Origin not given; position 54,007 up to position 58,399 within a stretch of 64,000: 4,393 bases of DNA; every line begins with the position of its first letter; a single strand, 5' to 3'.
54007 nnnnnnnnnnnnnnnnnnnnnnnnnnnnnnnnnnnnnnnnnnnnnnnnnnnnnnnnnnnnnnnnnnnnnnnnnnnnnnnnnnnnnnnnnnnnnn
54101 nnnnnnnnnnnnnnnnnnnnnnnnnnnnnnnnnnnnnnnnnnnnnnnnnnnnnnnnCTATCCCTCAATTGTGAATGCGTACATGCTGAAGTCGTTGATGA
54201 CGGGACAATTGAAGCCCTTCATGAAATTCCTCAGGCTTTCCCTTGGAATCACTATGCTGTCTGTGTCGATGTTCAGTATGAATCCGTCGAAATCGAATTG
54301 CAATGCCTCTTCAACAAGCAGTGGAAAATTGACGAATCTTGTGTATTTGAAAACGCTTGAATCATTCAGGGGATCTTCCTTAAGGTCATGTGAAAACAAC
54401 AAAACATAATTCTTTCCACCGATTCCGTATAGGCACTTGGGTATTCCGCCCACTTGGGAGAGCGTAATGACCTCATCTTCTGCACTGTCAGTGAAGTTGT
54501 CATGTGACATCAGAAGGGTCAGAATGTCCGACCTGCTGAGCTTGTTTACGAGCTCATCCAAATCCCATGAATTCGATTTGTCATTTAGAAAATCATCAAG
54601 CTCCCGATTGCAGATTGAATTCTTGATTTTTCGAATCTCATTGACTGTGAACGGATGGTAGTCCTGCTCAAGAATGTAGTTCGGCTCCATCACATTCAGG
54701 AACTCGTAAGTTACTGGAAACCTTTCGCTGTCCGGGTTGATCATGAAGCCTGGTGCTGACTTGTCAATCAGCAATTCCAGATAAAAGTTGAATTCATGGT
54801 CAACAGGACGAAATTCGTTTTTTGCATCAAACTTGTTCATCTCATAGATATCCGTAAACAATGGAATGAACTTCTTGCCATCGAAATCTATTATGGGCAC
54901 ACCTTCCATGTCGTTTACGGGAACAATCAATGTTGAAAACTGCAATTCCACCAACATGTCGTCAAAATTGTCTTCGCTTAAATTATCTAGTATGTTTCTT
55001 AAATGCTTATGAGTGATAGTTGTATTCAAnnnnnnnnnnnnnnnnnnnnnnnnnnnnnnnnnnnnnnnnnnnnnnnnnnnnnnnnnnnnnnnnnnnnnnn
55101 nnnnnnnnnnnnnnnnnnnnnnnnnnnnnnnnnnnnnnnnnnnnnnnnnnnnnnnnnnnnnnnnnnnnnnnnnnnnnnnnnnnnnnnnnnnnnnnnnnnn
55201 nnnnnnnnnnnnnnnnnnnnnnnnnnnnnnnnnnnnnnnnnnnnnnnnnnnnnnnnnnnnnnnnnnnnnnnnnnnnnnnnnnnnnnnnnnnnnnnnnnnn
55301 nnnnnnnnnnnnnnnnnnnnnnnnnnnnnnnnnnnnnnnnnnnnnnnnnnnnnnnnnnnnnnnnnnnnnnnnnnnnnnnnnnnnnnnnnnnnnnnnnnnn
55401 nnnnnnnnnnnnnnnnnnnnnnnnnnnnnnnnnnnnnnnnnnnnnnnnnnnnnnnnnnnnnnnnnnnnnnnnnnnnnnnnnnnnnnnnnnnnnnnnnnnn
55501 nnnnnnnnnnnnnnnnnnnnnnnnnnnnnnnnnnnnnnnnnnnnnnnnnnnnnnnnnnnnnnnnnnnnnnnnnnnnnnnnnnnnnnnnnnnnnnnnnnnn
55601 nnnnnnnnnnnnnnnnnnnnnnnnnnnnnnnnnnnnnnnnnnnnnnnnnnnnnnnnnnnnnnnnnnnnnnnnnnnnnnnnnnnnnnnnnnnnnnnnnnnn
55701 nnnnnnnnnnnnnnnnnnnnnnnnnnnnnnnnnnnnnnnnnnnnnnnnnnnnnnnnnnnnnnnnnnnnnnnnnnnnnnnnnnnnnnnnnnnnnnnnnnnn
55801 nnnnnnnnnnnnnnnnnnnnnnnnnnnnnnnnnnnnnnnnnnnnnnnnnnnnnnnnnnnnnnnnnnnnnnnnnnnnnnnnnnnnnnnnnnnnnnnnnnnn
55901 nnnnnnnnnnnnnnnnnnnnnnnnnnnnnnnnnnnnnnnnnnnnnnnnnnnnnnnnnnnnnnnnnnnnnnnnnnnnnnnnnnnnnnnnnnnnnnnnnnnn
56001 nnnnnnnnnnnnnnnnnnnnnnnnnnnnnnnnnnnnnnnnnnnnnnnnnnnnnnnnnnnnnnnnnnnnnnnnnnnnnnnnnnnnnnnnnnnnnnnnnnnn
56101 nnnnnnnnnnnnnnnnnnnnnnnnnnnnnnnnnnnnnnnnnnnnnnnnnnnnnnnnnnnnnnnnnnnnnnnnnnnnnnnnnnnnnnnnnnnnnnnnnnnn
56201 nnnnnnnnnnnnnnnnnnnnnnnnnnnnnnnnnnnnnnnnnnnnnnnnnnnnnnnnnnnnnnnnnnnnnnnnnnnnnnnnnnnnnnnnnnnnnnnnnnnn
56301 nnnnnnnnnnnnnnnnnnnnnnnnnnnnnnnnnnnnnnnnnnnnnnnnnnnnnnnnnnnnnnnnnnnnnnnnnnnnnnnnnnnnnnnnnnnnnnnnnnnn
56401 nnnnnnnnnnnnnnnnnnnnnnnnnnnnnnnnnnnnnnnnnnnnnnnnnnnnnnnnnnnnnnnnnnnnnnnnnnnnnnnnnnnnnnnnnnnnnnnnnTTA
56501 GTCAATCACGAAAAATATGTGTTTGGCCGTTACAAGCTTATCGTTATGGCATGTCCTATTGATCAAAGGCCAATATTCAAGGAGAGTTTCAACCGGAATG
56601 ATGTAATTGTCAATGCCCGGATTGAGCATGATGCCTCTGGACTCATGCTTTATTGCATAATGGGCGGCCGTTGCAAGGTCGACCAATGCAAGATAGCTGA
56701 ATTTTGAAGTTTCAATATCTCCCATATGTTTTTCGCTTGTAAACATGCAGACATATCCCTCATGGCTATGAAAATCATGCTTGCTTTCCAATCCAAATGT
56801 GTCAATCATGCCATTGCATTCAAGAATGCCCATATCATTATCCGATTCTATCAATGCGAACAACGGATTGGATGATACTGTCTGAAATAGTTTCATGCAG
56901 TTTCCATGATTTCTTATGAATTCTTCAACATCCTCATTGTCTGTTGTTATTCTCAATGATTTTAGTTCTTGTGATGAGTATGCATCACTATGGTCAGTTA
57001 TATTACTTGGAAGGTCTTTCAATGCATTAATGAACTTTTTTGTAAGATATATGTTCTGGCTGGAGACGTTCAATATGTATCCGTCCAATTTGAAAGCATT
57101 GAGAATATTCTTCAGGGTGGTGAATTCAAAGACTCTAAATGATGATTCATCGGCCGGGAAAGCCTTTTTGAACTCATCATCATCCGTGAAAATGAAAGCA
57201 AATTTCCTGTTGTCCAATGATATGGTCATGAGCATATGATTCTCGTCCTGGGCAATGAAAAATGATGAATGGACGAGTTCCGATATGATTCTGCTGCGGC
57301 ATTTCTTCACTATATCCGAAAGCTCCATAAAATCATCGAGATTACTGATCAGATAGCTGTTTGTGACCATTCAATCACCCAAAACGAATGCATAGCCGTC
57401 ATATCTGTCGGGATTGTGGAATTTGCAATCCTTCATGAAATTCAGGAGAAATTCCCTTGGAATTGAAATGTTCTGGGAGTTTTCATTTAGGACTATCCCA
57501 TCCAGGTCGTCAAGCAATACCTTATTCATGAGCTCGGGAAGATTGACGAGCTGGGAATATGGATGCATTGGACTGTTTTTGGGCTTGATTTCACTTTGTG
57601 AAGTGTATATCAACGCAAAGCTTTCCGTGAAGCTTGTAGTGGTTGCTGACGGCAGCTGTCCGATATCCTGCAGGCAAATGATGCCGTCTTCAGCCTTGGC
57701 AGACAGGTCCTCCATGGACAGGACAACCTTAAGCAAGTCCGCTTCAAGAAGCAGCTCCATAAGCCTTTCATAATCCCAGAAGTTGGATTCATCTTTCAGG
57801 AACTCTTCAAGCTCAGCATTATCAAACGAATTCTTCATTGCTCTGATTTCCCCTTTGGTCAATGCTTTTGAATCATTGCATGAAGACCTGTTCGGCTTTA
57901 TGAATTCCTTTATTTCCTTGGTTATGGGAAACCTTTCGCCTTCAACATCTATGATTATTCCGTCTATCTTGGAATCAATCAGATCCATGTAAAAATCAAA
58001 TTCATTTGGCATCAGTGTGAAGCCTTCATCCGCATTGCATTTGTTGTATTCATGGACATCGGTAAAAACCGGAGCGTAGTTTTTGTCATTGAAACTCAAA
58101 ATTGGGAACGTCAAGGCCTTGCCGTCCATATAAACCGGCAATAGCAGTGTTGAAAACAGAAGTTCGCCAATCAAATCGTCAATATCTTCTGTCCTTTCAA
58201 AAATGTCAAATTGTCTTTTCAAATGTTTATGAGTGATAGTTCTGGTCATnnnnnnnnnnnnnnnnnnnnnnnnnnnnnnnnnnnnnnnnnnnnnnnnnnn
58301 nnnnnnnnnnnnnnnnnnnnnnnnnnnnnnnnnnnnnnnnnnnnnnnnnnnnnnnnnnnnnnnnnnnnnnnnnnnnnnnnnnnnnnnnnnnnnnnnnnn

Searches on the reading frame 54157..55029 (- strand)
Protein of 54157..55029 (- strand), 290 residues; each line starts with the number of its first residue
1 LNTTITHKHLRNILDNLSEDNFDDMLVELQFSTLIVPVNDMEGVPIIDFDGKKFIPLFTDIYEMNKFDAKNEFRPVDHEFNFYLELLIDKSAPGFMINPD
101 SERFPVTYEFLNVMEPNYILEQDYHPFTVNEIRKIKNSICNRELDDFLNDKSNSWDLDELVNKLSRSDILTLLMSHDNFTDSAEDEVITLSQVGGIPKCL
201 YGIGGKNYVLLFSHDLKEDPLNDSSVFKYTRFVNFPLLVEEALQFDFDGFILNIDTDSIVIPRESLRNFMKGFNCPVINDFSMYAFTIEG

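Call 3: search_protein_families(library=pfam, proteins=[window:54157-55029:-], max_evalue=0.01)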
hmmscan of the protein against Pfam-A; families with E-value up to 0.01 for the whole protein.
window:54157-55029:- (290 aa): 1 family
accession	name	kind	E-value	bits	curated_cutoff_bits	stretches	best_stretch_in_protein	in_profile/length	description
PF07179.17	SseB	-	1.5e-11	45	21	1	18-107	14-118/124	SseB protein N-terminal domain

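Call 4: search_protein_families(library=padloc, proteins=[window:54157-55029:-], max_evalue=0.01)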
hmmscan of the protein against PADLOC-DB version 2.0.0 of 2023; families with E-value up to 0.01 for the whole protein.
window:54157-55029:- (290 aa): 0 families

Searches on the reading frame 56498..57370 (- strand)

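Call 3: search_protein_families(library=pfam, proteins=[window:56498-57370:-], max_evalue=0.01)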
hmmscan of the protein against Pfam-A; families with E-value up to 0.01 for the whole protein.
window:56498-57370:- (290 aa): 1 family
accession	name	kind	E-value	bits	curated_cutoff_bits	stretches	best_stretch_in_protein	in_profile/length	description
PF07179.17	SseB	-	1.3e-07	32.3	21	1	47-115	53-123/124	SseB protein N-terminal domain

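Call 4: search_protein_families(library=padloc, proteins=[window:56498-57370:-], max_evalue=0.01)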
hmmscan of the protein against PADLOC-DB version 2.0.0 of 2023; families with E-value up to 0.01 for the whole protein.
window:56498-57370:- (290 aa): 0 families

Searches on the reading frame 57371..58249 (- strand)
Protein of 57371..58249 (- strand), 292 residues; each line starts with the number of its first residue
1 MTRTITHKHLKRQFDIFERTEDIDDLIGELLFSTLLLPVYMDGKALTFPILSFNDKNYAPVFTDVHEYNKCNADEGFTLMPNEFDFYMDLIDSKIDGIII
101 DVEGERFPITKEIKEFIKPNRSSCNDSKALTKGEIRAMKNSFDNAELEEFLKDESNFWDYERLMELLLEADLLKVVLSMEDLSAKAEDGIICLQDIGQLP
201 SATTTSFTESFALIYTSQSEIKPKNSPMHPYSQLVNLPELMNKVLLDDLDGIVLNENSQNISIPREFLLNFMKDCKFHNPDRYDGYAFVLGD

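Call 3: search_protein_families(library=pfam, proteins=[window:57371-58249:-], max_evalue=0.01)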
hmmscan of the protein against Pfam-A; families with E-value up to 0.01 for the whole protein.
window:57371-58249:- (292 aa): 1 family
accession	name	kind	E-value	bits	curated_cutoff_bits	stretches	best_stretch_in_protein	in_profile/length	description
PF07179.17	SseB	-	9.4e-13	48.9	21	1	21-112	16-120/124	SseB protein N-terminal domain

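Call 4: search_protein_families(library=padloc, proteins=[window:57371-58249:-], max_evalue=0.01)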
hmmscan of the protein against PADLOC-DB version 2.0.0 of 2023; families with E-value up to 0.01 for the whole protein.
window:57371-58249:- (292 aa): 0 families

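Call 5: search_protein_families(library=ncbifam, proteins=[window:57371-58249:-], max_evalue=0.01)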
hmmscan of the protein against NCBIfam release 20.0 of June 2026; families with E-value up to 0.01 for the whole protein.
window:57371-58249:- (292 aa): 0 families

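Call 8: search_protein_families(library=phrogs, proteins=[window:57371-58249:-], max_evalue=0.01)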
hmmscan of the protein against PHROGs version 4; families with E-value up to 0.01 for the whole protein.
window:57371-58249:- (292 aa): 0 families
